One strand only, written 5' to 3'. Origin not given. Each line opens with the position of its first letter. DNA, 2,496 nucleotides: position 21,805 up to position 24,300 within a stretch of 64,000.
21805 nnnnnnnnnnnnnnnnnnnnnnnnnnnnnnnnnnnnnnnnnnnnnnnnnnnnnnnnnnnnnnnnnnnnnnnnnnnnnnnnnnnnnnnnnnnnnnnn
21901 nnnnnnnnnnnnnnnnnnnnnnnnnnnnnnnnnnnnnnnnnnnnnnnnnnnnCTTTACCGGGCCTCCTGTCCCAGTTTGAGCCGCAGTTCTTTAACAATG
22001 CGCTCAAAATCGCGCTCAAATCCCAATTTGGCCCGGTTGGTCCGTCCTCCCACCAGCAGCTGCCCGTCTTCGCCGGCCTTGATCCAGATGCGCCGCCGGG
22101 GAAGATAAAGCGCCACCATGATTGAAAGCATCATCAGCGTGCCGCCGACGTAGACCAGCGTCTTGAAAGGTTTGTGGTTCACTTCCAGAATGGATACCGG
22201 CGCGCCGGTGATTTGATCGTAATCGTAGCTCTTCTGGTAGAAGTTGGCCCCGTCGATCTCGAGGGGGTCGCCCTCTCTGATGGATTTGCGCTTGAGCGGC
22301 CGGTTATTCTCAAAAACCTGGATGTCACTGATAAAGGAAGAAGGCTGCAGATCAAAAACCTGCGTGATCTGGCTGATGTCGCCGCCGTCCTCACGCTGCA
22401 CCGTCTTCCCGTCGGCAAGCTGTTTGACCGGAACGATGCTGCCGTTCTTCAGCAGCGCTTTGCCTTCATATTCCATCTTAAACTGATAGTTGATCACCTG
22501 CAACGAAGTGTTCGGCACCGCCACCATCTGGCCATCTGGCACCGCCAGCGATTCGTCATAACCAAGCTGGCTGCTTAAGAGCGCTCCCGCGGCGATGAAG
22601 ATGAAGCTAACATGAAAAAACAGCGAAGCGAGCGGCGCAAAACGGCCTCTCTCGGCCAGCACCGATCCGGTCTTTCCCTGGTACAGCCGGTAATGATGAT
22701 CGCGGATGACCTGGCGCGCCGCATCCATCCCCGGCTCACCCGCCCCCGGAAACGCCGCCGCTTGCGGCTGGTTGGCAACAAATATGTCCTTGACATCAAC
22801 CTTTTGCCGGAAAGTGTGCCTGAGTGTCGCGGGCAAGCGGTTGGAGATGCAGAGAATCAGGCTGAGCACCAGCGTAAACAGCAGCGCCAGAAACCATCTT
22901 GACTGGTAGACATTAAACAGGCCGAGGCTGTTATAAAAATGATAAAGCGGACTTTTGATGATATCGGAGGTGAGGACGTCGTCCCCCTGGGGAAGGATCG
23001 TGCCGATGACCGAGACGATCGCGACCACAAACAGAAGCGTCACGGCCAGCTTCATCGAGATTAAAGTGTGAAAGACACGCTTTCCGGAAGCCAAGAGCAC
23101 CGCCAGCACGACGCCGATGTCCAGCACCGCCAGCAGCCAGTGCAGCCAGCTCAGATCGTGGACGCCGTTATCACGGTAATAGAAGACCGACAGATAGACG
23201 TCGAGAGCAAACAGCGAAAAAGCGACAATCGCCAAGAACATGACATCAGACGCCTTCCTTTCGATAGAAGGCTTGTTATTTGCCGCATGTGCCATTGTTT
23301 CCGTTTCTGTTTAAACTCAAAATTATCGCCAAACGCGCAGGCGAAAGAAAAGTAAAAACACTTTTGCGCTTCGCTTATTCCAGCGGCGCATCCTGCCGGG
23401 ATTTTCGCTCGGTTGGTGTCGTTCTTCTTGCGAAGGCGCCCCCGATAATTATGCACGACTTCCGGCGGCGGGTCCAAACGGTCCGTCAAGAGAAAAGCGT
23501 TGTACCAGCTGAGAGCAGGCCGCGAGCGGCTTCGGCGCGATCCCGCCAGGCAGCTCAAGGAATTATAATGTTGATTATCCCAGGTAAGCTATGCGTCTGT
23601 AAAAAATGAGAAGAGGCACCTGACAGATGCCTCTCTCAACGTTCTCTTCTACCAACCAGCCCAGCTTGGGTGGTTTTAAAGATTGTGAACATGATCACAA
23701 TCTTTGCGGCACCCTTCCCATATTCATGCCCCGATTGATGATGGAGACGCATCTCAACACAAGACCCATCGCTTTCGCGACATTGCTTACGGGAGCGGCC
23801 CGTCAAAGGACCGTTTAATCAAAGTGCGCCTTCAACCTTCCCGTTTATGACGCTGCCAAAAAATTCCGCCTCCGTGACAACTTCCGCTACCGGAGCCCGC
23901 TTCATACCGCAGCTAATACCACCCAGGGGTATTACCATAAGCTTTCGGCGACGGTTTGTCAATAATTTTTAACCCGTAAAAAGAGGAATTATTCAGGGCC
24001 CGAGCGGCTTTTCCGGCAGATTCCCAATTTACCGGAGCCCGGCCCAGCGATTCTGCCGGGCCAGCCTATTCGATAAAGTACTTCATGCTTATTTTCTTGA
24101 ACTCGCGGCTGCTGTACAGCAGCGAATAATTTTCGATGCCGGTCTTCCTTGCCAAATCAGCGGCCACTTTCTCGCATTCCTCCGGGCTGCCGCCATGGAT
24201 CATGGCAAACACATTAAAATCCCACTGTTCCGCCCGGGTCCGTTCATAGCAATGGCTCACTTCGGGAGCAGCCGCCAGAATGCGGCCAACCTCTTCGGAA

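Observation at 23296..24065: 770-bp non-coding island splitting the alternative-heme cluster: promoter, then about 320 nt of untranslated RNA, then a terminator, on the gene strand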

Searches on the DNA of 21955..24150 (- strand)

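Call 4: search_rna_families(source=window, start=23200, end=24150, threshold=evalue, max_evalue=10, show_alignments=3)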
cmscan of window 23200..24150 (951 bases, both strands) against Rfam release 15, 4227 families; matches with E-value up to 10: 6.
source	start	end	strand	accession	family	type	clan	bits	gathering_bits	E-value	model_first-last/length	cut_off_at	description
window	23677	23706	-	RF03173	mir-4504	Gene; miRNA;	-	15.4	104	7.6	1-92/92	no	mir-4504 microRNA precursor family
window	23607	23640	+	RF03378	mir-7398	Gene; miRNA;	-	15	44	9.4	1-60/60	no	mir-7398 microRNA precursor family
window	23740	23791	-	RF02470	Ms_IGR-8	Gene; sRNA;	-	13.7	44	4.2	1-63/63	no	Mycobacterium sRNA Ms_IGR-8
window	23690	23766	+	RF01127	sR42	Gene; snRNA; snoRNA; CD-box;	-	12.7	38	3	1-63/63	no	Small nucleolar RNA sR42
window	23996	24067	+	RF01397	isrO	Gene; sRNA;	-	12.4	42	6.9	1-201/201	no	isrO Hfq binding RNA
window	23988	24017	-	RF01131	sR47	Gene; snRNA; snoRNA; CD-box;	CL00132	11.7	40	6.1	1-55/55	no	Small nucleolar RNA sR47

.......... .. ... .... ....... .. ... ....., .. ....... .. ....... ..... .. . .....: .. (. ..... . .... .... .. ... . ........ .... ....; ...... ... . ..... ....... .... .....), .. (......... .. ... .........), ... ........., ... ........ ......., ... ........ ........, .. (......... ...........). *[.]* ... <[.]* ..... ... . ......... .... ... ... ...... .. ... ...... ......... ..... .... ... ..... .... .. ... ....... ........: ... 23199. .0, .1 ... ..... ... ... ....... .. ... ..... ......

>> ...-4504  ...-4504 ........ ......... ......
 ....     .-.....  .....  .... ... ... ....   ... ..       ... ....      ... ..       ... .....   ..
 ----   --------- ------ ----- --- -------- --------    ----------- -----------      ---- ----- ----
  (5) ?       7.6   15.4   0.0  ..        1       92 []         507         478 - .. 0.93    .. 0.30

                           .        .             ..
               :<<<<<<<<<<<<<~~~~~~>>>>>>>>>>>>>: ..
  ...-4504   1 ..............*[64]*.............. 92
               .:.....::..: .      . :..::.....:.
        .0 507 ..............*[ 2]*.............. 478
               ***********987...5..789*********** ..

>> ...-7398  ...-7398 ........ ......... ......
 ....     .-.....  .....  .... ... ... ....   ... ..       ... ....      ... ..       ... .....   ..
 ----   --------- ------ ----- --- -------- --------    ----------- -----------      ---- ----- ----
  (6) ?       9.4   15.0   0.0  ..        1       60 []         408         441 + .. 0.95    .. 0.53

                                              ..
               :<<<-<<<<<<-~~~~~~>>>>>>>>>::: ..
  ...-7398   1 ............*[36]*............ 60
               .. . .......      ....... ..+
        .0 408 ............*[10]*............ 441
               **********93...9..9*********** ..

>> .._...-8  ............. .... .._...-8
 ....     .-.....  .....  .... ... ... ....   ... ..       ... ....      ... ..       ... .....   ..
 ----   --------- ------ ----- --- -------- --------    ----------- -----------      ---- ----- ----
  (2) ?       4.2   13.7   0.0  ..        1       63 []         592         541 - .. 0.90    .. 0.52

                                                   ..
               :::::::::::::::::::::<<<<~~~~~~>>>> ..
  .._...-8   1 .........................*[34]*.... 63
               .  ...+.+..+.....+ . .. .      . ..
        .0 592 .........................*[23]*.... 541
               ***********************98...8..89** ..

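Call 44: search_rna_families(sources=[L002, L003, L124, L128, L132, L136, L138, L139, L140, L142, L146], threshold=gathering)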
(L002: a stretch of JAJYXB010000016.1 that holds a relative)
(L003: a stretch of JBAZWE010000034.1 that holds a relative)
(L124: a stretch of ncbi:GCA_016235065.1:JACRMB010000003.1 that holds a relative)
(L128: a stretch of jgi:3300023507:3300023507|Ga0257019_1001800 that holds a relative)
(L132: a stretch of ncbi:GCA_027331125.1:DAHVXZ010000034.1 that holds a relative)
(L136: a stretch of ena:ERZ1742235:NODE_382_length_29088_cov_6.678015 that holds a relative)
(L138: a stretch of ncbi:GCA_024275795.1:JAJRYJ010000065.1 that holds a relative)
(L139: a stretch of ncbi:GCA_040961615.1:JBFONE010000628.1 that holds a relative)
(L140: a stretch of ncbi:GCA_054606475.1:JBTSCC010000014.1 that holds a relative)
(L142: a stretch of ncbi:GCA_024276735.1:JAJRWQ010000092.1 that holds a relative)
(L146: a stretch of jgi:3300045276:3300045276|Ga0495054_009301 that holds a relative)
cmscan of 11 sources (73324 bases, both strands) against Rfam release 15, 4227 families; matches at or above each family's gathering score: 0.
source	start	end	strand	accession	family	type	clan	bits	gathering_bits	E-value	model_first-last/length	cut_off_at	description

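Call 45: search_rna_families(source=L124, start=2060, end=2520, threshold=evalue, max_evalue=10)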
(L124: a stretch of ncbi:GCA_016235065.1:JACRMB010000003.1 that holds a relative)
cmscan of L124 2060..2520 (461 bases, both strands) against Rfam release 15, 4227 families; matches with E-value up to 10: 1.
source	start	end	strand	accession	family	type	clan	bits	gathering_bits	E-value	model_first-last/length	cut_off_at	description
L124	2476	2490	+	RF03156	L31-Firmicutes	Cis-reg; leader;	CL00118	15.1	33.3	1.3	1-32/32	no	L31-Firmicutes ribosomal protein leader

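Call 67: build_rna_model(alignment_id=A5, structure=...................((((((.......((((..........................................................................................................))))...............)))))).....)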
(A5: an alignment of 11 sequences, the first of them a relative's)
Model R1 built from alignment A5 (11 sequences, 172 columns); structure: as given.
model positions 155; base pairs 10; branch points 0; effective number of sequences 2.7; information 0.59 bits per position. Calibrated on 0.2 Mb of random sequence (short: E-values are rough).
structure used (alignment columns):
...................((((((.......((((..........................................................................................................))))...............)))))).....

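Call 68: search_with_rna_model(model_id=R1, source=window, filters=off, max_evalue=10, show_alignments=2)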
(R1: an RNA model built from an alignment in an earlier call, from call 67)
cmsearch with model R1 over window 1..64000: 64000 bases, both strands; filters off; matches with E-value up to 10: 16.
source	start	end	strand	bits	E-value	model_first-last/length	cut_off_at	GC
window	42163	42218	-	11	0.14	1-155/155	no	0.64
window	23848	23931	-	9.9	0.28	1-155/155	no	0.57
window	14443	14487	-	9.7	0.33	1-155/155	no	0.64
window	45237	45300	-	8.3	0.83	1-155/155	no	0.62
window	63696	63747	+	7.8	1.2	1-155/155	no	0.67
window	48372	48394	-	7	1.9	1-155/155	no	0.52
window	61302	61395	-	6.7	2.4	1-155/155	no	0.46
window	61633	61716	-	6.6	2.6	1-155/155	no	0.51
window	44196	44253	+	6.5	2.8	1-155/155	no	0.6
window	24130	24213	+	5.9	4.2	1-155/155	no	0.56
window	27901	27977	+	5.4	6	52-128/155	no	0.45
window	37478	37529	-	5.3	6.3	1-155/155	no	0.44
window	9812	9836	+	5.1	7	1-155/155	no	0.52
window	51218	51337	+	5.1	7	1-155/155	no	0.62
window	22340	22472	-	5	7.8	1-155/155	no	0.57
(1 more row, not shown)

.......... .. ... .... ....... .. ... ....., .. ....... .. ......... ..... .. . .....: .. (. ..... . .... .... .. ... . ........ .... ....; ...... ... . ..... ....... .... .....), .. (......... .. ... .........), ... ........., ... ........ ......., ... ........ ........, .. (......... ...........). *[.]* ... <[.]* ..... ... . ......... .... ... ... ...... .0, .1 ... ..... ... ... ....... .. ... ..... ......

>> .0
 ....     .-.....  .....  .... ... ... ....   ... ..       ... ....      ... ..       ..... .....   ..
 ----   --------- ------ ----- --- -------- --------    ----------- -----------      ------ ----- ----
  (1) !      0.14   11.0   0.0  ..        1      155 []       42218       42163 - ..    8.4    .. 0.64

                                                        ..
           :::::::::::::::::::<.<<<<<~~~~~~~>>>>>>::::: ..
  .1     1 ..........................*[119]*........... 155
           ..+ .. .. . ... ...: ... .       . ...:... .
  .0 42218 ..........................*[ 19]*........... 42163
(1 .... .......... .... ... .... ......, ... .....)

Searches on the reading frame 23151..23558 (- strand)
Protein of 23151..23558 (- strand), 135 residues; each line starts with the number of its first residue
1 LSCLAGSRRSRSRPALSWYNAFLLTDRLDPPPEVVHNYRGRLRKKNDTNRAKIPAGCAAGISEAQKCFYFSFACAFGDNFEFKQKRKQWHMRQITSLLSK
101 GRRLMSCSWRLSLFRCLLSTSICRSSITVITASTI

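Call 70: search_protein_families(library=pfam, proteins=[window:23151-23558:-], max_evalue=1)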
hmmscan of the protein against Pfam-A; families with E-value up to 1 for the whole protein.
window:23151-23558:- (135 aa): 0 families

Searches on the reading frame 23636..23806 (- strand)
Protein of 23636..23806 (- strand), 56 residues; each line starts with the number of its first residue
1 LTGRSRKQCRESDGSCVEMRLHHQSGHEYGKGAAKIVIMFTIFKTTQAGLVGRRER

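Call 70: search_protein_families(library=pfam, proteins=[window:23636-23806:-], max_evalue=1)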
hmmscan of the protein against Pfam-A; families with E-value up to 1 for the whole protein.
window:23636-23806:- (56 aa): 1 family
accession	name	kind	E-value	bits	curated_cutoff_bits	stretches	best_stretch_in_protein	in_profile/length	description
PF06126.16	Herpes_LAMP2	-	0.27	10.3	27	1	13-52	314-352/510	Herpesvirus Latent membrane protein 2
